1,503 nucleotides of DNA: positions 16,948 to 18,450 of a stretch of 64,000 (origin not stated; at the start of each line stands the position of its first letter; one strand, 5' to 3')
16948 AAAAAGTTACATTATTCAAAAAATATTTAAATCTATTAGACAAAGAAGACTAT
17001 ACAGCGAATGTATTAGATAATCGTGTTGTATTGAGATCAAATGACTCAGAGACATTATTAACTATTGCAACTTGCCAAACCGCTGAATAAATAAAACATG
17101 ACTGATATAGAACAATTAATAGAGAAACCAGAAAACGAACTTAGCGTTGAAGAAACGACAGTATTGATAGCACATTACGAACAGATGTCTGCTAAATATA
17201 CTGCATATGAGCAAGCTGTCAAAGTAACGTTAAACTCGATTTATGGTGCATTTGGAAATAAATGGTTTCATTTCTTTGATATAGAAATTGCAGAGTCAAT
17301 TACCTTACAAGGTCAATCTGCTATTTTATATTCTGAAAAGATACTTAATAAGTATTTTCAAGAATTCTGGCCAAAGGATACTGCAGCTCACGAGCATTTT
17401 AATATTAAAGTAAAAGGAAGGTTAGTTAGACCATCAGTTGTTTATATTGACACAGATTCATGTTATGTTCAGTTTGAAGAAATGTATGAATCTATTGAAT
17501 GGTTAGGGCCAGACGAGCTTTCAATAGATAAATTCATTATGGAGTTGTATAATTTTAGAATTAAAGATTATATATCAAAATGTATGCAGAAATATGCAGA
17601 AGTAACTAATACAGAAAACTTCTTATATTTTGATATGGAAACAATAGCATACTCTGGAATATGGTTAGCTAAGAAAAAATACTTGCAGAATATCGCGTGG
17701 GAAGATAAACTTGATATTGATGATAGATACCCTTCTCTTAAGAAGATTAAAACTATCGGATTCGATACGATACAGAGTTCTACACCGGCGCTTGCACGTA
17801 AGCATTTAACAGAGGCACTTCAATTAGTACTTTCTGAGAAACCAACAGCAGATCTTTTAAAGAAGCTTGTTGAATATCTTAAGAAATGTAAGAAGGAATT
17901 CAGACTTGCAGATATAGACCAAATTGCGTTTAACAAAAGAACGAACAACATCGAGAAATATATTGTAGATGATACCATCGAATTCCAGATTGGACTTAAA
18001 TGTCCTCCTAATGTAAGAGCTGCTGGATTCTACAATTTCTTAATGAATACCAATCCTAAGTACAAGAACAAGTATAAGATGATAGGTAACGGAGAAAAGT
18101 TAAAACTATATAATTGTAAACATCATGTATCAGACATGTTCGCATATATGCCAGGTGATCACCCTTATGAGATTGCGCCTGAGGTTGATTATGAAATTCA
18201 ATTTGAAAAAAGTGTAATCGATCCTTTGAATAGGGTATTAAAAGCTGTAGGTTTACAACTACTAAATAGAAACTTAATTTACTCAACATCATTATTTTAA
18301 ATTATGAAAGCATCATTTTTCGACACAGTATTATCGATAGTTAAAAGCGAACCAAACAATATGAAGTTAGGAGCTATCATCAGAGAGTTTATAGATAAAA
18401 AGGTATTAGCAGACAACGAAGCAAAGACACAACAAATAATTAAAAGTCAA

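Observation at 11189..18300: Family-B DNA polymerase split into two cistrons by a 3.6 kb insert carrying nrdB-nrdA-clamp, with a GIY-YIG homing endonuclease at the junction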

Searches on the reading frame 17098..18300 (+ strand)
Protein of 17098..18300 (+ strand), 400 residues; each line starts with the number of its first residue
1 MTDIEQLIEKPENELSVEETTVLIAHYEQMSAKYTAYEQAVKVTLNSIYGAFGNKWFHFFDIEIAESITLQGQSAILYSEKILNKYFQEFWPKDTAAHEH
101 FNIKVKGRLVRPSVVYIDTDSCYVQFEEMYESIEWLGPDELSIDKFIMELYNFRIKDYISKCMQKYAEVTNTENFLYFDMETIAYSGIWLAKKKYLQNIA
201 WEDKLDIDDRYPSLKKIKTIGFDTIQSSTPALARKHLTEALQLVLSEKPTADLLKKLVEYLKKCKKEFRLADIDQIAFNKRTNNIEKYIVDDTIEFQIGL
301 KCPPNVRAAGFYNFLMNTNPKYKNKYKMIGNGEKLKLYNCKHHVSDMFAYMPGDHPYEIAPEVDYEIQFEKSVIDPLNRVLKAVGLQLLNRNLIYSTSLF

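Call 3: search_protein_families(library=pfam, proteins=[window:17098-18300:+], max_evalue=0.01)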
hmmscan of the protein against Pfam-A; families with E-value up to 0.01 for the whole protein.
window:17098-18300:+ (400 aa): 1 family
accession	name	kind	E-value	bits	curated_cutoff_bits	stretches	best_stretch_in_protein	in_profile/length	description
PF00136.26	DNA_pol_B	-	2e-17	63.6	23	2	34-127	150-237/453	DNA polymerase family B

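Call 4: search_protein_families(library=phrogs, proteins=[window:17098-18300:+], max_evalue=0.001)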
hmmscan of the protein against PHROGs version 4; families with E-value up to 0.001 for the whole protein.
window:17098-18300:+ (400 aa): 5 families
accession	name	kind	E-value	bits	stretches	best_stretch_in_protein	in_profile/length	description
phrog_1918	-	DNA, RNA and nucleotide metabolism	7.6e-71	240.2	1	10-392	11-374/382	DNA polymerase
phrog_262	-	DNA, RNA and nucleotide metabolism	6.9e-68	230.5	1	12-390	487-843/856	DNA polymerase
phrog_27191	-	DNA, RNA and nucleotide metabolism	5.7e-13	50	1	13-90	18-95/230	DNA polymerase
phrog_1907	-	DNA, RNA and nucleotide metabolism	8.7e-05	22.3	0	31-307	411-581/629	DNA polymerase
phrog_1252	-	DNA, RNA and nucleotide metabolism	9.6e-05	22.1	1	31-77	391-439/663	DNA polymerase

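Call 7: search_dna_similar(query=window:17098-18300:+, collection=phages, mode=protein, max_rows=40)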
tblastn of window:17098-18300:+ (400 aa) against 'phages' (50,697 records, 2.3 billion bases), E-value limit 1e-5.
Records with a match: 2559; places in all: 2574; records where one place covers at least 80% of the query: 2412.
Best place of each record, by identity: <60% 2559.
By first word of the organism name: Escherichia 674; Synechococcus 377; Klebsiella 330; Salmonella 199; Vibrio 136; Shigella 89; Aeromonas 84; Acinetobacter 71; Cyanophage 61; Enterobacter 59; and 56 more.
By host as written in the record: - 462; Escherichia coli 280; Klebsiella pneumoniae 114; Synechococcus 107; Synechococcus sp. 38; Escherichia coli O157:H7 38; Aeromonas salmonicida 32; Salmonella enterica 30; and 561 more.
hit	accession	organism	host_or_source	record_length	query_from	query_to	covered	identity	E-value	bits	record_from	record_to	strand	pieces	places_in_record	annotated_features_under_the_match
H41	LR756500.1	uncultured phage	metagenomic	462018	120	400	70%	48.4%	8e-75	258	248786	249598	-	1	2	record has no annotation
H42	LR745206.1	uncultured phage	metagenomic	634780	8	400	98%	31.6%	3e-37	209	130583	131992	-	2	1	record has no annotation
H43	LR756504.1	uncultured phage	metagenomic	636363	3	400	100%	29.3%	1e-47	179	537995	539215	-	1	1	record has no annotation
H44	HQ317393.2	Vibrio phage nt-1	Vibrio natriegens HER1138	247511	19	384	92%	31.5%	2e-28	123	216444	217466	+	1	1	DNA polymerase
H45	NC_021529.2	Vibrio phage nt-1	Vibrio natriegens HER1138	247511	19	384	92%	31.5%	2e-28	123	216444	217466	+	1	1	DNA polymerase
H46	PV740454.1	Vibrio phage CZ01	Vibrio natriegens Vmax (CCTCC PV ...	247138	19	384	92%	31.3%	2e-28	123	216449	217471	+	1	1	DNA polymerase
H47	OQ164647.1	Vibrio phage vB_ValM_PVA8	Vibrio sp.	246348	8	384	94%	30.3%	4e-29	125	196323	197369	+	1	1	hypothetical protein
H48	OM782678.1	Vibrio phage PC-Liy1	Vibrio sp.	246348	8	384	94%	30.3%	4e-29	125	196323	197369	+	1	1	DNA-directed DNA polymerase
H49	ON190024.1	Vibrio phage PVA8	Vibrio sp.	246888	8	384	94%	30.3%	4e-29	125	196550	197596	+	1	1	DNA-directed DNA polymerase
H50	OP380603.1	Aeromonas phage avDM9-HANS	Aeromonas hydrophila BIOTECH 10089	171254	13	395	96%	29.9%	2e-25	114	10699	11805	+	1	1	DNA-directed DNA polymerase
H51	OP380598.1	Aeromonas phage avDM14-QBC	Aeromonas hydrophila BIOTECH 10089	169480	13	395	96%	29.9%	2e-25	114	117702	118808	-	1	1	DNA-directed DNA polymerase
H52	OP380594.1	Aeromonas phage B614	Aeromonas hydrophila BIOTECH 10089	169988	13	395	96%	29.9%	2e-25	114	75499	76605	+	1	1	DNA-directed DNA polymerase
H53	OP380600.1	Aeromonas phage avDM7-IJDJ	Aeromonas hydrophila BIOTECH 10089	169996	13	395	96%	29.9%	2e-25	114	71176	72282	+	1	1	DNA-directed DNA polymerase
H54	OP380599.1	Aeromonas phage avDM10-HWA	Aeromonas hydrophila BIOTECH 10089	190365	13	395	96%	29.9%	2e-25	114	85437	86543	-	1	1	DNA-directed DNA polymerase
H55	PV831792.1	Aeromonas phage AS4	Aeromonas salmonicida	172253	13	395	96%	29.9%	1e-24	112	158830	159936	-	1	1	hypothetical protein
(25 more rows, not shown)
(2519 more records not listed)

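Call 10: search_solved_structures(query=window:17098-18300:+, max_evalue=0.001, show_alignments=1)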
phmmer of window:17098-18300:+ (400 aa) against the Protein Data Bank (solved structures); distinct sequences matched with E-value up to 0.001: 32.
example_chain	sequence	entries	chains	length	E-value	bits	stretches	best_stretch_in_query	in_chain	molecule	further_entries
3kd1_E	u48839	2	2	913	5.2e-25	91.6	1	15-320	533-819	DNA polymerase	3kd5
4j2d_A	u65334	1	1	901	8.5e-23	84.4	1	39-320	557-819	DNA polymerase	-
2dtu_A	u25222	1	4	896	8.6e-23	84.4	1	39-320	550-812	DNA polymerase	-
4j2a_A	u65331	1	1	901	8.9e-23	84.3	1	39-320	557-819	DNA polymerase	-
4j2e_A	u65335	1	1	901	8.9e-23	84.3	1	39-320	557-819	DNA polymerase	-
3sq2_A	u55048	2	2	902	8.9e-23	84.3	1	39-320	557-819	DNA polymerase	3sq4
3sq1_A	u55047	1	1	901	8.9e-23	84.3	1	39-320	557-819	DNA polymerase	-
4j2b_A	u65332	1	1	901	9e-23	84.3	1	39-320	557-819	DNA polymerase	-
1ig9_A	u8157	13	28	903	9.4e-23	84.2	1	39-320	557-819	DNA POLYMERASE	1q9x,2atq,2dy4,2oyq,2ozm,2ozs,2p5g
3cq8_A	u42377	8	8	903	9.5e-23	84.2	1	39-320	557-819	DNA polymerase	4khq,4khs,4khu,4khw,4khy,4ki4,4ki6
1clq_A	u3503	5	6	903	9.5e-23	84.2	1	39-320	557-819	PROTEIN (DNA POLYMERASE) | DNA POLYMERASE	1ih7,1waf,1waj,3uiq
3l8b_A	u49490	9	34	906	9.5e-23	84.2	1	39-320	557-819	DNA polymerase | DNA-directed DNA polymerase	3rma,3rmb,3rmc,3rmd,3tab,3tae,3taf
1q9y_A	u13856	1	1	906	9.5e-23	84.2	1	39-320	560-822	DNA POLYMERASE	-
7f4y_A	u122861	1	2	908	9.6e-23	84.2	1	39-320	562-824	DNA polymerase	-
3lds_A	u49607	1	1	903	1.2e-22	83.9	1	40-320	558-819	DNA-directed DNA polymerase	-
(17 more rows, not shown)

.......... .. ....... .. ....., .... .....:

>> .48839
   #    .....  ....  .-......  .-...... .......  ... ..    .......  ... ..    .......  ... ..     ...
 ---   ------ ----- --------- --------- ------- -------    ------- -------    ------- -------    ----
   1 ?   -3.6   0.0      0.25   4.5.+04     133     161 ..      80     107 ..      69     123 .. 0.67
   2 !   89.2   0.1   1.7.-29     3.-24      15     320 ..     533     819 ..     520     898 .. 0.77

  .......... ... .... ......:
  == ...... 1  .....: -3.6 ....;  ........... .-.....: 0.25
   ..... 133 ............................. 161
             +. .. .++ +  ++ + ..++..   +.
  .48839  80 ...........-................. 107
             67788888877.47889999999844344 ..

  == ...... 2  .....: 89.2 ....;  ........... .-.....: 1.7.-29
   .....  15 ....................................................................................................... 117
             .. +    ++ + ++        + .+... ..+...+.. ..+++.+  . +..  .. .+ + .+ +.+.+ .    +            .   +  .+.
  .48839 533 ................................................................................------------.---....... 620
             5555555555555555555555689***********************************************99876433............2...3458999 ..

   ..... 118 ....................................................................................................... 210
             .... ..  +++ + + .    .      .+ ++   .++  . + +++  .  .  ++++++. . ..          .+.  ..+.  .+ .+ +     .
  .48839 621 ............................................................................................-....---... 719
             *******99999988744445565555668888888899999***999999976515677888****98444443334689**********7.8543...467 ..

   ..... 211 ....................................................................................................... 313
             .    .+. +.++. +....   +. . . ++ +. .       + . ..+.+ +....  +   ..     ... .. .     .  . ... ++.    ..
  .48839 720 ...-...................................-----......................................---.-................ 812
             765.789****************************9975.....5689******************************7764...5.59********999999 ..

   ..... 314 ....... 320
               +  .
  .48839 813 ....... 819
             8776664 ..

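Call 66: search_protein_representatives(protein=window:17098-18300:+)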
Query: 400 residues. Proteins with E-value up to 0.001 (for the whole library): 2839; up to 1e-10: 1767; up to 1e-30: 313. The best 150 are listed.
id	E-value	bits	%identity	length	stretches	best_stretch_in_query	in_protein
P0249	1.1e-188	643.7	71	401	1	3-400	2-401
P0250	4.7e-115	401.3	50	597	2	120-400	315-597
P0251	3.8e-103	362.1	48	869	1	30-400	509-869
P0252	8.4e-89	314.9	42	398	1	30-397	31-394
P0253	3.5e-83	296.3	42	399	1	10-400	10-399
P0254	4.1e-82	292.8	38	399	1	3-400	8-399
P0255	2.3e-81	290.4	43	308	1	90-400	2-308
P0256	5.3e-79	282.6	40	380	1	24-400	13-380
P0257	6.0e-79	282.4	40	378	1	15-400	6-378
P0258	1.4e-77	277.9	38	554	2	120-400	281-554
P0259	2.4e-77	277.1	40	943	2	156-384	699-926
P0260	1.2e-76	274.8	37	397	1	21-399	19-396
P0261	1.7e-76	274.3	40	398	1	25-400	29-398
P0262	2.3e-76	273.9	38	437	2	146-395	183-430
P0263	3.7e-76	273.3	41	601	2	145-395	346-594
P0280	5.0e-69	249.8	39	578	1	32-393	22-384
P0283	1.6e-67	244.8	37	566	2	120-398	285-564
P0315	3.5e-59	217.3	36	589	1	36-393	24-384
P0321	7.0e-57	209.8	38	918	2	135-399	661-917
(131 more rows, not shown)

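Call 86: find_encoding_contigs(protein=P0251, flank=10000, max_places=3)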
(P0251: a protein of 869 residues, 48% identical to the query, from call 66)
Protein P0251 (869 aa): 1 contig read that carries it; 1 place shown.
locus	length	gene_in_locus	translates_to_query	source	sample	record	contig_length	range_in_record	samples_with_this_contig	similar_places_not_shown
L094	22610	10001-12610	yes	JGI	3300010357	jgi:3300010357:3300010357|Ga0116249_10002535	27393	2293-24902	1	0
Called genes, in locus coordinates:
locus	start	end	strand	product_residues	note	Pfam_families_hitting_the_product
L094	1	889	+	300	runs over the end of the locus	-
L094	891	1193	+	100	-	-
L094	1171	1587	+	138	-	-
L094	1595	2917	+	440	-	PF11450:DUF3008, PF18905:DUF5661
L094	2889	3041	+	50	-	-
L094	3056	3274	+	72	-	-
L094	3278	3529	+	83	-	-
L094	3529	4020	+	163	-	-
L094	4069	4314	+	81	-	-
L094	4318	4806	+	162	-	-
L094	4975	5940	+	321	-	PF00268:Ribonuc_red_sm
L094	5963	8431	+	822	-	PF03477:ATP-cone, PF00317:Ribonuc_red_lgN, PF02867:Ribonuc_red_lgC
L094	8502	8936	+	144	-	PF00293:NUDIX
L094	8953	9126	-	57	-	PF07432:Hc1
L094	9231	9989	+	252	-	-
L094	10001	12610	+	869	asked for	PF03104:DNA_pol_B_exo1, PF00136:DNA_pol_B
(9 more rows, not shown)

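Call 88: find_encoding_contigs(protein=P0253, flank=10000, max_places=2)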
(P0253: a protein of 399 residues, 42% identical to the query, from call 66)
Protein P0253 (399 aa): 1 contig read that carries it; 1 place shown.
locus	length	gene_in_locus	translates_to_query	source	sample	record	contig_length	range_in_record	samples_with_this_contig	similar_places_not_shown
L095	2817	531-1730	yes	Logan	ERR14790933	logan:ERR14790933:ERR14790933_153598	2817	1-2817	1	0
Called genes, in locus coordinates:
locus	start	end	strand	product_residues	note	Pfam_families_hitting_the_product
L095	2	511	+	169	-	?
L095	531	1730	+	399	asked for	PF00136:DNA_pol_B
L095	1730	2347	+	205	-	-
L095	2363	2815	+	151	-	?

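Call 89: find_encoding_contigs(protein=P0252, flank=10000, max_places=2)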
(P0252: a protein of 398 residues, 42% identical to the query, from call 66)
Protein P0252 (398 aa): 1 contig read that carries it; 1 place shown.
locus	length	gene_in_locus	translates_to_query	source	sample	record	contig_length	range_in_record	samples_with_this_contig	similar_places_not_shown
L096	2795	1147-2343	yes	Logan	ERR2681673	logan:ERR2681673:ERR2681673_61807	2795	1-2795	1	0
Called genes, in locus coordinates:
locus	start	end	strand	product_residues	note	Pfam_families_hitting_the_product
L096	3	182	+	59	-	?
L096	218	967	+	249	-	-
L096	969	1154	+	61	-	-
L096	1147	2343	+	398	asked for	PF00136:DNA_pol_B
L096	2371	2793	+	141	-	?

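Call 90: find_encoding_contigs(protein=P0249, flank=10000, max_places=2)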
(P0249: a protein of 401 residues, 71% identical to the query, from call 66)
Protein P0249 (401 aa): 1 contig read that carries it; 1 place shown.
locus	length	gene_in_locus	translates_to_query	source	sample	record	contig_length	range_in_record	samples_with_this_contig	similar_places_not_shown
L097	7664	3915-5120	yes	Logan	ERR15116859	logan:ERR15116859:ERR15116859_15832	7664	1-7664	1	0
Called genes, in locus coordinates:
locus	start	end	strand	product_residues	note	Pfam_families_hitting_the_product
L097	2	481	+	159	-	?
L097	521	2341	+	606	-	PF00317:Ribonuc_red_lgN, PF02867:Ribonuc_red_lgC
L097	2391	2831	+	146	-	-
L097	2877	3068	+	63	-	PF23987:Phage_holin_10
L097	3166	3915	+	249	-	-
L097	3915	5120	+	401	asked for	PF00136:DNA_pol_B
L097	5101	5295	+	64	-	-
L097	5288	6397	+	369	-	PF00154:RecA_N, PF06745:ATPase (weak), PF01637:ATPase_2 (weak)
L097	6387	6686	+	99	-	-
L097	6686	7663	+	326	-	?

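Call 94: search_protein_families(library=pfam, proteins=[P0250, P0258, P0283, P0263, P0280, P0315, P0259, P0321], max_evalue=0.01)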
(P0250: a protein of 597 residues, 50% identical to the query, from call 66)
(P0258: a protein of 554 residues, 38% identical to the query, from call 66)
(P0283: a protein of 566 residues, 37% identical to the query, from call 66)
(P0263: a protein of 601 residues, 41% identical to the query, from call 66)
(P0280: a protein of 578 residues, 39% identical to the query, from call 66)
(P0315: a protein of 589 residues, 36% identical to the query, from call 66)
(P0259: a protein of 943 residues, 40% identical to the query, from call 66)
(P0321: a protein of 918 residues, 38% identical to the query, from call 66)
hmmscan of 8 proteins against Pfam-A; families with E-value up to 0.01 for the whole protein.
P0250 (597 aa): 2 families
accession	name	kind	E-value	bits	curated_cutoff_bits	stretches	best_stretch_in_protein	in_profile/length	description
PF14890.11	Intein_splicing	-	2.2e-15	57.3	35.8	1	202-315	28-155/155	Intein splicing domain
PF00136.26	DNA_pol_B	-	2.3e-12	46.9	23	1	27-125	144-236/453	DNA polymerase family B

P0258 (554 aa): 2 families
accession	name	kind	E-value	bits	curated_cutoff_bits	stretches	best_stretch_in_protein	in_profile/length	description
PF00136.26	DNA_pol_B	-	1e-18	67.8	23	2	28-131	146-243/453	DNA polymerase family B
PF14890.11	Intein_splicing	-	1.4e-12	48.2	35.8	1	133-281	10-155/155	Intein splicing domain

P0283 (566 aa): 2 families
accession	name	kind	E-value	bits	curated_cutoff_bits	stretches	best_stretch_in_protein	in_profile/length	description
PF00136.26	DNA_pol_B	-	6.5e-24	85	23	2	12-120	132-232/453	DNA polymerase family B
PF14890.11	Intein_splicing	-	1.1e-11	45.2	35.8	1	167-285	25-155/155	Intein splicing domain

P0263 (601 aa): 2 families
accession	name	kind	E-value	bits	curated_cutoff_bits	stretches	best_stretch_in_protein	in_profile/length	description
PF14890.11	Intein_splicing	-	2.5e-12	47.3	35.8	1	125-273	11-155/155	Intein splicing domain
PF00136.26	DNA_pol_B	-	8.1e-11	41.8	23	1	8-111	133-232/453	DNA polymerase family B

P0280 (578 aa): 1 family
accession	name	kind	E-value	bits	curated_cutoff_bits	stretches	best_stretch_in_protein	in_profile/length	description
PF00136.26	DNA_pol_B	-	2.2e-13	50.2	23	1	20-120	146-238/453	DNA polymerase family B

P0315 (589 aa): 2 families
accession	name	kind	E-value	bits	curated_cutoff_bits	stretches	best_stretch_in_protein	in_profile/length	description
PF00136.26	DNA_pol_B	-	5e-14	52.4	23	1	12-268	140-362/453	DNA polymerase family B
PF08771.16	FRB_dom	-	0.0028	18.3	24.7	1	500-566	20-86/99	FKBP12-rapamycin binding domain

P0259 (943 aa): 3 families
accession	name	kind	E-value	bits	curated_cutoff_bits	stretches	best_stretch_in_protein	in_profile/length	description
PF00136.26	DNA_pol_B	-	1.2e-27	97.3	23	2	350-477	16-144/453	DNA polymerase family B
PF03104.25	DNA_pol_B_exo1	-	3.4e-12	46.7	23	1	107-226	65-187/242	DNA polymerase family B, exonuclease domain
PF13482.12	RNase_H_2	-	0.00064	20.1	22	0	177-277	36-109/165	RNase_H superfamily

P0321 (918 aa): 3 families
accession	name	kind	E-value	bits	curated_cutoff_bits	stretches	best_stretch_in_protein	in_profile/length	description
PF00136.26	DNA_pol_B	-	2e-38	132.8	23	3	349-476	20-144/453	DNA polymerase family B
PF03104.25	DNA_pol_B_exo1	-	3.2e-13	50.1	23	1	64-242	30-204/242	DNA polymerase family B, exonuclease domain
PF13482.12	RNase_H_2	-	0.002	18.6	22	0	179-254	42-96/165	RNase_H superfamily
